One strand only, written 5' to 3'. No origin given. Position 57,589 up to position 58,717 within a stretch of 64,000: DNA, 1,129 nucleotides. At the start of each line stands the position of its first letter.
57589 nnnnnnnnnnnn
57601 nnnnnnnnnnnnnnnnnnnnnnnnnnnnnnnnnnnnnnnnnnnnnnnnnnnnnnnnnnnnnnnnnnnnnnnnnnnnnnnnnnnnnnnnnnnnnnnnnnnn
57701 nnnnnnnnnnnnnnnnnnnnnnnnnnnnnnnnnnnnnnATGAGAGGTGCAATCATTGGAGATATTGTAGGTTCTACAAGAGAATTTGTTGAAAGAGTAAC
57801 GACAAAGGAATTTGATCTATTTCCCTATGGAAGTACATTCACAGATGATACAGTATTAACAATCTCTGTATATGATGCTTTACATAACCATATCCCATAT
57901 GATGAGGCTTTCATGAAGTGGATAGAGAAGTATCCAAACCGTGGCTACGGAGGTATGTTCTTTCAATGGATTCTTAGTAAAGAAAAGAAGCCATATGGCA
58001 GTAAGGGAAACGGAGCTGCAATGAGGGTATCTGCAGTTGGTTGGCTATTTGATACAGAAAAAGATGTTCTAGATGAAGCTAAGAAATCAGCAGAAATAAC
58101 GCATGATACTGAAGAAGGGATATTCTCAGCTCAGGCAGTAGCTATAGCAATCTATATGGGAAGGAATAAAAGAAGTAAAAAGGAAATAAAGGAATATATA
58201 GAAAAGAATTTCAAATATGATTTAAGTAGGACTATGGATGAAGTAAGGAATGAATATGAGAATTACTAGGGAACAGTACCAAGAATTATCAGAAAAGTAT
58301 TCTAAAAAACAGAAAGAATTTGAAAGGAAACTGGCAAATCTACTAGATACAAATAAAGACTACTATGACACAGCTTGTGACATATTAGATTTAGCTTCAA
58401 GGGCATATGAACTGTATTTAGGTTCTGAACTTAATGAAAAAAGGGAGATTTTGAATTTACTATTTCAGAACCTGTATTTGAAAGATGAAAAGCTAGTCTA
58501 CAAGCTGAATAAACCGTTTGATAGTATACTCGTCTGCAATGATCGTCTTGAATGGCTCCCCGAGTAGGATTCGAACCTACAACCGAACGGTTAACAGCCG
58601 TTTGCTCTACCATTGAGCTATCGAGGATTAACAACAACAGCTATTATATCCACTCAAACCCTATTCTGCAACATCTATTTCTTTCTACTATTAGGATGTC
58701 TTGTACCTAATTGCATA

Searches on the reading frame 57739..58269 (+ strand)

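Call 4: search_protein_families(library=pfam, proteins=[window:57739-58269:+], max_evalue=0.01)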
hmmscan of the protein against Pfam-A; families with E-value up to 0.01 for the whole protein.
window:57739-58269:+ (176 aa): 1 family
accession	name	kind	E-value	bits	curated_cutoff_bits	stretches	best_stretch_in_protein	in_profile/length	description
PF03747.19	ADP_ribosyl_GH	-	3.4e-19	70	26.2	1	2-171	4-209/287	ADP-ribosylglycohydrolase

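Call 5: search_protein_families(library=padloc, proteins=[window:57739-58269:+], max_evalue=0.01)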
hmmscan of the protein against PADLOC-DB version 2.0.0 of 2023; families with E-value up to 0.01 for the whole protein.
window:57739-58269:+ (176 aa): 0 families

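Call 6: search_protein_families(library=ncbifam, proteins=[window:57739-58269:+], max_evalue=0.01)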
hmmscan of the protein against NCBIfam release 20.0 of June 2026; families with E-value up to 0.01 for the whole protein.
window:57739-58269:+ (176 aa): 1 family
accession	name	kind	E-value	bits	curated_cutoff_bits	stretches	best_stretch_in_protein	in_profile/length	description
NF041672.1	ADPriboarghdlase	equivalog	0.00043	19.1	490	0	87-150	185-249/361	ADP-ribosylarginine hydrolase Tri1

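Call 61: search_protein_families(library=phrogs, proteins=[window:57739-58269:+], max_evalue=0.01)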
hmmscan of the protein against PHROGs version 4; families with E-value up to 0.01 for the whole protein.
window:57739-58269:+ (176 aa): 2 families
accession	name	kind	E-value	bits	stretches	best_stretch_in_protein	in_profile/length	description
phrog_6572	-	other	8.4e-35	121.5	1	1-165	12-204/325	ADP-ribosylglycohydrolase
phrog_22100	-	unknown function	4.1e-07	30.6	1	2-171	8-197/306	-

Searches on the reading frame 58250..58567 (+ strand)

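Call 4: search_protein_families(library=pfam, proteins=[window:58250-58567:+], max_evalue=0.01)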
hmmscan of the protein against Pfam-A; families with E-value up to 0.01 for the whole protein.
window:58250-58567:+ (105 aa): 0 families

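Call 5: search_protein_families(library=padloc, proteins=[window:58250-58567:+], max_evalue=0.01)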
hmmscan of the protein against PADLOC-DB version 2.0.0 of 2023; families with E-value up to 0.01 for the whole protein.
window:58250-58567:+ (105 aa): 0 families

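Call 6: search_protein_families(library=ncbifam, proteins=[window:58250-58567:+], max_evalue=0.01)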
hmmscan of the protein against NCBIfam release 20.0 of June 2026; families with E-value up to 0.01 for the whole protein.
window:58250-58567:+ (105 aa): 0 families

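Call 61: search_protein_families(library=phrogs, proteins=[window:58250-58567:+], max_evalue=0.01)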
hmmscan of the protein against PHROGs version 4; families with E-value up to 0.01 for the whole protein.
window:58250-58567:+ (105 aa): 1 family
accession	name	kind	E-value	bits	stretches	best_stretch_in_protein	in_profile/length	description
phrog_2310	-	unknown function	0.0079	17.1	0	4-25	34-55/72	-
